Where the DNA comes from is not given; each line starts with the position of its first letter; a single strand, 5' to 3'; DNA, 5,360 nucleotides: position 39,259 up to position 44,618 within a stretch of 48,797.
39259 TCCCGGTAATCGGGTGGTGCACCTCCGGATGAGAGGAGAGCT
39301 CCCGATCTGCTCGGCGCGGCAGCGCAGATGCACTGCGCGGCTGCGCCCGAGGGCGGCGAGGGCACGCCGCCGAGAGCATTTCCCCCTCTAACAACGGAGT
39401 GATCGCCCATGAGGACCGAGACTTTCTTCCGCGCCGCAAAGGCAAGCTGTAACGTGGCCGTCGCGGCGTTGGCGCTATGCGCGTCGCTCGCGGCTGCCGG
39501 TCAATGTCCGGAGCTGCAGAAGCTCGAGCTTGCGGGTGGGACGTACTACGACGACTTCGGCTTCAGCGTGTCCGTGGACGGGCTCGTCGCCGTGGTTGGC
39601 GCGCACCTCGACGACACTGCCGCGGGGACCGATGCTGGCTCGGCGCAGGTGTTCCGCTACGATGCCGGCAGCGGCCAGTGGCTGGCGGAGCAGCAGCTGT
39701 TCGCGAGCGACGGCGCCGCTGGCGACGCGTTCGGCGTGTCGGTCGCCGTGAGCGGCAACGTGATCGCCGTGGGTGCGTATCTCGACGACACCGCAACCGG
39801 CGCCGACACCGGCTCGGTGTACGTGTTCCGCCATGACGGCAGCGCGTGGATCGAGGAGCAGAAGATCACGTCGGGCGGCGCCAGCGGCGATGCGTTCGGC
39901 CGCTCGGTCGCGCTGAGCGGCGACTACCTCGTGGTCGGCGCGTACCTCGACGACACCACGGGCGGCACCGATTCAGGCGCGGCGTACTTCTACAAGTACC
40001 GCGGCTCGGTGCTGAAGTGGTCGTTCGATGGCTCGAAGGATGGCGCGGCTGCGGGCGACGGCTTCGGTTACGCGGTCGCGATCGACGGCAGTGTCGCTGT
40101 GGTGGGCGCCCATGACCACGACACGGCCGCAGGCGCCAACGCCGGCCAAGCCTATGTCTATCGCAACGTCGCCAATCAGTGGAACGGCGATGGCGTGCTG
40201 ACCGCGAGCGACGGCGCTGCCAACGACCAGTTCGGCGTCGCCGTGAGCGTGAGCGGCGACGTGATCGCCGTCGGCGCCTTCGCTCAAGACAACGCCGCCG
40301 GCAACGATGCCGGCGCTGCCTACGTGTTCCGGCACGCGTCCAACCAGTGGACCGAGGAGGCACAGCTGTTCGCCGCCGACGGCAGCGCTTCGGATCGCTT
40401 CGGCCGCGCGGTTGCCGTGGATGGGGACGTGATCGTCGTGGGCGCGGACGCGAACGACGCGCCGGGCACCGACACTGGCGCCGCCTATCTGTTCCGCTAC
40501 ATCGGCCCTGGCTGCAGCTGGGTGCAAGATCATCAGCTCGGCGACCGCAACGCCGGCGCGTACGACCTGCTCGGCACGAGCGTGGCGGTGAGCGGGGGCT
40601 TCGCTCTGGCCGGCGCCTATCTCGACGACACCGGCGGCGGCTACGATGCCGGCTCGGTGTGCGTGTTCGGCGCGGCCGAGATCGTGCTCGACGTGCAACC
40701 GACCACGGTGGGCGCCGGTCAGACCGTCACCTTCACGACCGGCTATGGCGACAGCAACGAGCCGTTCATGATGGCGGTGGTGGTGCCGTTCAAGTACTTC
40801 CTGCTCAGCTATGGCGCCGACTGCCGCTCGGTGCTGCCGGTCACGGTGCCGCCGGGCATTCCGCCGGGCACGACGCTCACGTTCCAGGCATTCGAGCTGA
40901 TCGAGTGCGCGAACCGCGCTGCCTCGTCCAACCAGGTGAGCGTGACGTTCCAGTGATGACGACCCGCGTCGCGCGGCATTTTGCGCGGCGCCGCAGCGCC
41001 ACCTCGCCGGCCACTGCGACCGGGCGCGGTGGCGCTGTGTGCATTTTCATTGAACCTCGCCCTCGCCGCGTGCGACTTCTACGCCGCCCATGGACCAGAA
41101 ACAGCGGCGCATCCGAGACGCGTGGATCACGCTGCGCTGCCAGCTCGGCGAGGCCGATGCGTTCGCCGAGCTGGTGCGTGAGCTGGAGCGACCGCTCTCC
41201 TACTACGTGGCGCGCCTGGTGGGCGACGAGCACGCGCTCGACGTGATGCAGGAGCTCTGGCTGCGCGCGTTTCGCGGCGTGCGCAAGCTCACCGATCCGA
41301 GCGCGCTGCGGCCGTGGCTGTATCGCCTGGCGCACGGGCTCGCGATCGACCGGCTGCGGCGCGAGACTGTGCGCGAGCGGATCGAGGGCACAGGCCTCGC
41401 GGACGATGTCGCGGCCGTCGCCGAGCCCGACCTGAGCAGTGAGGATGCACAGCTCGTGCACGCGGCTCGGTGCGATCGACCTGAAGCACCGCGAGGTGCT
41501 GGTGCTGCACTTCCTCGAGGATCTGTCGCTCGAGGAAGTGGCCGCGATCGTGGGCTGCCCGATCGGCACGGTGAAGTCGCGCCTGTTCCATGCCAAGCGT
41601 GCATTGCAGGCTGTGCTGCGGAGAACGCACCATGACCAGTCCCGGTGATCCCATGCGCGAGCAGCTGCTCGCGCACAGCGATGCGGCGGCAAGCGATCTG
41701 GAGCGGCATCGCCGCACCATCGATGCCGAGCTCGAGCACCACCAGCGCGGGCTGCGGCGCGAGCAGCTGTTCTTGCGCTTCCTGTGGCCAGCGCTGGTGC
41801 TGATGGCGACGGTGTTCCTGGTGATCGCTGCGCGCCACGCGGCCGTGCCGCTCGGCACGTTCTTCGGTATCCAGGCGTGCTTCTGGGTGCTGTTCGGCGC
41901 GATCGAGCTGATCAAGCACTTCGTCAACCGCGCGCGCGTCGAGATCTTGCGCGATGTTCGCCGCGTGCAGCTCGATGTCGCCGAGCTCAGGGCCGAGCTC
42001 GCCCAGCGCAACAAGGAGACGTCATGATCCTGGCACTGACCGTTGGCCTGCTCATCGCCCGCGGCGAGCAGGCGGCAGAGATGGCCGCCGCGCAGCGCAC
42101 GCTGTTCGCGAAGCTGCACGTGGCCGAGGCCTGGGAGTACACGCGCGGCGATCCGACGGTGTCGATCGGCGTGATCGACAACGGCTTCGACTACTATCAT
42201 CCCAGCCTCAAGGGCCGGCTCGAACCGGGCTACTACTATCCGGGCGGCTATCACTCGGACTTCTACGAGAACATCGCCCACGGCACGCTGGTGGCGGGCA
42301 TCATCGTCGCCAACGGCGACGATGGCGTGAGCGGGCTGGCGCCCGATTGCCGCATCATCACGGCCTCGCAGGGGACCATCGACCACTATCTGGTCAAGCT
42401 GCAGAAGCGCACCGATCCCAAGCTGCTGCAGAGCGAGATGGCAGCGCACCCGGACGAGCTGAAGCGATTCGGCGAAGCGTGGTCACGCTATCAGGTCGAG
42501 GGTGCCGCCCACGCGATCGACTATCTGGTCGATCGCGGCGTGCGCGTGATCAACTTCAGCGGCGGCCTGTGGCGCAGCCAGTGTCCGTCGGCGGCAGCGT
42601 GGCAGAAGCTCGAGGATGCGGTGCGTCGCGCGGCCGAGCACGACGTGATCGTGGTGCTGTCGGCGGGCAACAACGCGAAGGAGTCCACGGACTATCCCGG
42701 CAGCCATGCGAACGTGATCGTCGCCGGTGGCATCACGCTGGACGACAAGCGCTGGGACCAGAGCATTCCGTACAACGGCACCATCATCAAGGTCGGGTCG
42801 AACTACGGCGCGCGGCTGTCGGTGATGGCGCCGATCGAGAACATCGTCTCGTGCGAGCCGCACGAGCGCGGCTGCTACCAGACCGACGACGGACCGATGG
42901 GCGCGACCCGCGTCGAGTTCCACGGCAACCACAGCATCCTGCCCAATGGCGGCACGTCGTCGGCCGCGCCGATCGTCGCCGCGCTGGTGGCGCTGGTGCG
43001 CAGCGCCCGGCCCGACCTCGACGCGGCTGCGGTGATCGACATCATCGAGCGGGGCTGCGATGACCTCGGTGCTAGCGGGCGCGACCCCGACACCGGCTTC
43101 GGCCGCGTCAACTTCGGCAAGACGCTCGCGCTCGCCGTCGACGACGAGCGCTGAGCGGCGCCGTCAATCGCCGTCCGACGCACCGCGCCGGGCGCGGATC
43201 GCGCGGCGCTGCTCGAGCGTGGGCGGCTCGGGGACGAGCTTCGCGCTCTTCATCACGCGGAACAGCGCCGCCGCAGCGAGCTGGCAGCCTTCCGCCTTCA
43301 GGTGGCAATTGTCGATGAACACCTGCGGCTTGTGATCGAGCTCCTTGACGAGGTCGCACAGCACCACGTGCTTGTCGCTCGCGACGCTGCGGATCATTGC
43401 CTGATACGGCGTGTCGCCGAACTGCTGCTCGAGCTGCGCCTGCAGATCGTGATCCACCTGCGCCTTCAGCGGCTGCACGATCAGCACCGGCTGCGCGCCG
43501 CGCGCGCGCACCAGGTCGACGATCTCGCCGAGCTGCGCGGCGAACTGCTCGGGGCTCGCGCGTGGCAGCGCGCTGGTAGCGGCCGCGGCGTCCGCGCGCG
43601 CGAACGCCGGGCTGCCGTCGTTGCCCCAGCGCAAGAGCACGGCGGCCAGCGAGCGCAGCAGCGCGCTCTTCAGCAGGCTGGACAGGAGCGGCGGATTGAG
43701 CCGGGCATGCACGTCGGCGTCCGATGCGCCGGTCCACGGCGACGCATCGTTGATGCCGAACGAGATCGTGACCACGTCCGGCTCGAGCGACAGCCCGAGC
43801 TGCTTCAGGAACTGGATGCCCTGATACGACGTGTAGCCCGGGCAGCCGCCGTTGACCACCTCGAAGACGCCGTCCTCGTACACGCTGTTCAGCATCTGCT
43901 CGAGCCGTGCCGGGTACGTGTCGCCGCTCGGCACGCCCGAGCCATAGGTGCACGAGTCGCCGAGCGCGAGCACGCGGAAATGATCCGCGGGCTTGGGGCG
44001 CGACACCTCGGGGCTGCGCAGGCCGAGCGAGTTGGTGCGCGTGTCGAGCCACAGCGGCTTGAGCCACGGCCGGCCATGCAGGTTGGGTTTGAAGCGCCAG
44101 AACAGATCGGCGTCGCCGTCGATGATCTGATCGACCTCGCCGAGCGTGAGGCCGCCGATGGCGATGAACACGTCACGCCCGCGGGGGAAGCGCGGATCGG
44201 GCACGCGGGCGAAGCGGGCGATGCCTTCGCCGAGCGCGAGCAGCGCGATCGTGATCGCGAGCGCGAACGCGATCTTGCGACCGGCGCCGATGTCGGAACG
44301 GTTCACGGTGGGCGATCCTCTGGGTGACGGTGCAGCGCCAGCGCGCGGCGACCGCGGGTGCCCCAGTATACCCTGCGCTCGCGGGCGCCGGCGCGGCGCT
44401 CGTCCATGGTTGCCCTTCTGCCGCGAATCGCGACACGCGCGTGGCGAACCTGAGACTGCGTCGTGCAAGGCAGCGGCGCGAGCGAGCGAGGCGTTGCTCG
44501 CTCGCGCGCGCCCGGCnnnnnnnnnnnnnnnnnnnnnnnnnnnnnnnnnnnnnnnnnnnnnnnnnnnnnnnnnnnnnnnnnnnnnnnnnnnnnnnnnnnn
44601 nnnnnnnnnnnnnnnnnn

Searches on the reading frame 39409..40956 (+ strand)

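Call 47: search_protein_families(library=pfam, proteins=[window:39409-40956:+], max_evalue=0.001)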
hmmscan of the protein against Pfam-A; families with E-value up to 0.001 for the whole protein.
window:39409-40956:+ (515 aa): 1 family
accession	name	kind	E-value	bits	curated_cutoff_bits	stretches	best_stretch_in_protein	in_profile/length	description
PF14312.12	FG-GAP_2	-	2.8e-91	300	23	7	314-362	1-49/49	FG-GAP repeat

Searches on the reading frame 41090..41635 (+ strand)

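Call 72: search_protein_families(library=pfam, proteins=[window:41090-41635:+], max_evalue=0.01)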
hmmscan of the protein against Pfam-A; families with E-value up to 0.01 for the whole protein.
window:41090-41635:+ (181 aa): 1 family
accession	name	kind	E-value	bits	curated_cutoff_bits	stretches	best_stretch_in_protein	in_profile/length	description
PF04542.20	Sigma70_r2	-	1.9e-13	50.4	24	1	28-93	1-69/71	Sigma-70 region 2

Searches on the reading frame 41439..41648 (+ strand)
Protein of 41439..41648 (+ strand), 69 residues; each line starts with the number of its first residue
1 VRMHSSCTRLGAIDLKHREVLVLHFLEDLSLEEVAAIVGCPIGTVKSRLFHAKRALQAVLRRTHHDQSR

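Call 72: search_protein_families(library=pfam, proteins=[window:41439-41648:+], max_evalue=0.01)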
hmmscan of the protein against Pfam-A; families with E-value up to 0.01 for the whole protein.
window:41439-41648:+ (69 aa): 3 families
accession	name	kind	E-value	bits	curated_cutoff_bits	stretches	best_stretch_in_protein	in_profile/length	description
PF08281.18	Sigma70_r4_2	-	1.3e-12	47.6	25.7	1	18-56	16-54/54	Sigma-70, region 4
PF04545.22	Sigma70_r4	-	7.1e-11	41.9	24.1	1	16-57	8-49/50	Sigma-70, region 4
PF07638.17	Sigma70_ECF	-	0.00015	22.2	21.1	1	2-58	125-181/185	ECF sigma factor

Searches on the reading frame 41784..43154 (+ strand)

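Call 47: search_protein_families(library=pfam, proteins=[window:41784-43154:+], max_evalue=0.001)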
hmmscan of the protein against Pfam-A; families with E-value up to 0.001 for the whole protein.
window:41784-43154:+ (456 aa): 1 family
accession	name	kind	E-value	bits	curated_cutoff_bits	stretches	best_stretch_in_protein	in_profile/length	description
PF00082.27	Peptidase_S8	-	2.2e-33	116.2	21.8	1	125-440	3-288/288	Subtilase family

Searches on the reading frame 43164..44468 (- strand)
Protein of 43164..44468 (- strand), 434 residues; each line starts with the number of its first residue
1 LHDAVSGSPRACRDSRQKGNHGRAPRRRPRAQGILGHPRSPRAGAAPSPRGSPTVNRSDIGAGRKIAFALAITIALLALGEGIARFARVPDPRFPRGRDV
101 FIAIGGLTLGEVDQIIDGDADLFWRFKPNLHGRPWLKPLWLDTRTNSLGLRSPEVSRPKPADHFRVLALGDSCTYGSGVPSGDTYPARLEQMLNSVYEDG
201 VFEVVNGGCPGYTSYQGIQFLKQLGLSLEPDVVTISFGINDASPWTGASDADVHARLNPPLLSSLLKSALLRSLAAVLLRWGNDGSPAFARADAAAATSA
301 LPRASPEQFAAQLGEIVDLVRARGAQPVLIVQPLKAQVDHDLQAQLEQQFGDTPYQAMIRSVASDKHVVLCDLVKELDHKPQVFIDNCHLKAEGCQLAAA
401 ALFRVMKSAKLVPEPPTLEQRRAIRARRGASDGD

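Call 47: search_protein_families(library=pfam, proteins=[window:43164-44468:-], max_evalue=0.001)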
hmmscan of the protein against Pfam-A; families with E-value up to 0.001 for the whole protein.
window:43164-44468:- (434 aa): 4 families
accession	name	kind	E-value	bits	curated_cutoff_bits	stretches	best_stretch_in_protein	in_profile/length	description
PF13472.12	Lipase_GDSL_2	-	4.7e-22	79.8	32.9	1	168-397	1-178/178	GDSL-like Lipase/Acylhydrolase family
PF00657.28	Lipase_GDSL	-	1.7e-08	35.3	23.6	1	166-401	1-207/208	GDSL-like Lipase/Acylhydrolase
PF25182.1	NonGDSL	-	6.3e-06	26.1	80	0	162-242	26-107/220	Non-GDSL lipase-like family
PF16822.11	ALGX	-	0.0003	21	26.5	1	303-412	22-136/268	SGNH hydrolase-like domain, acetyltransferase AlgX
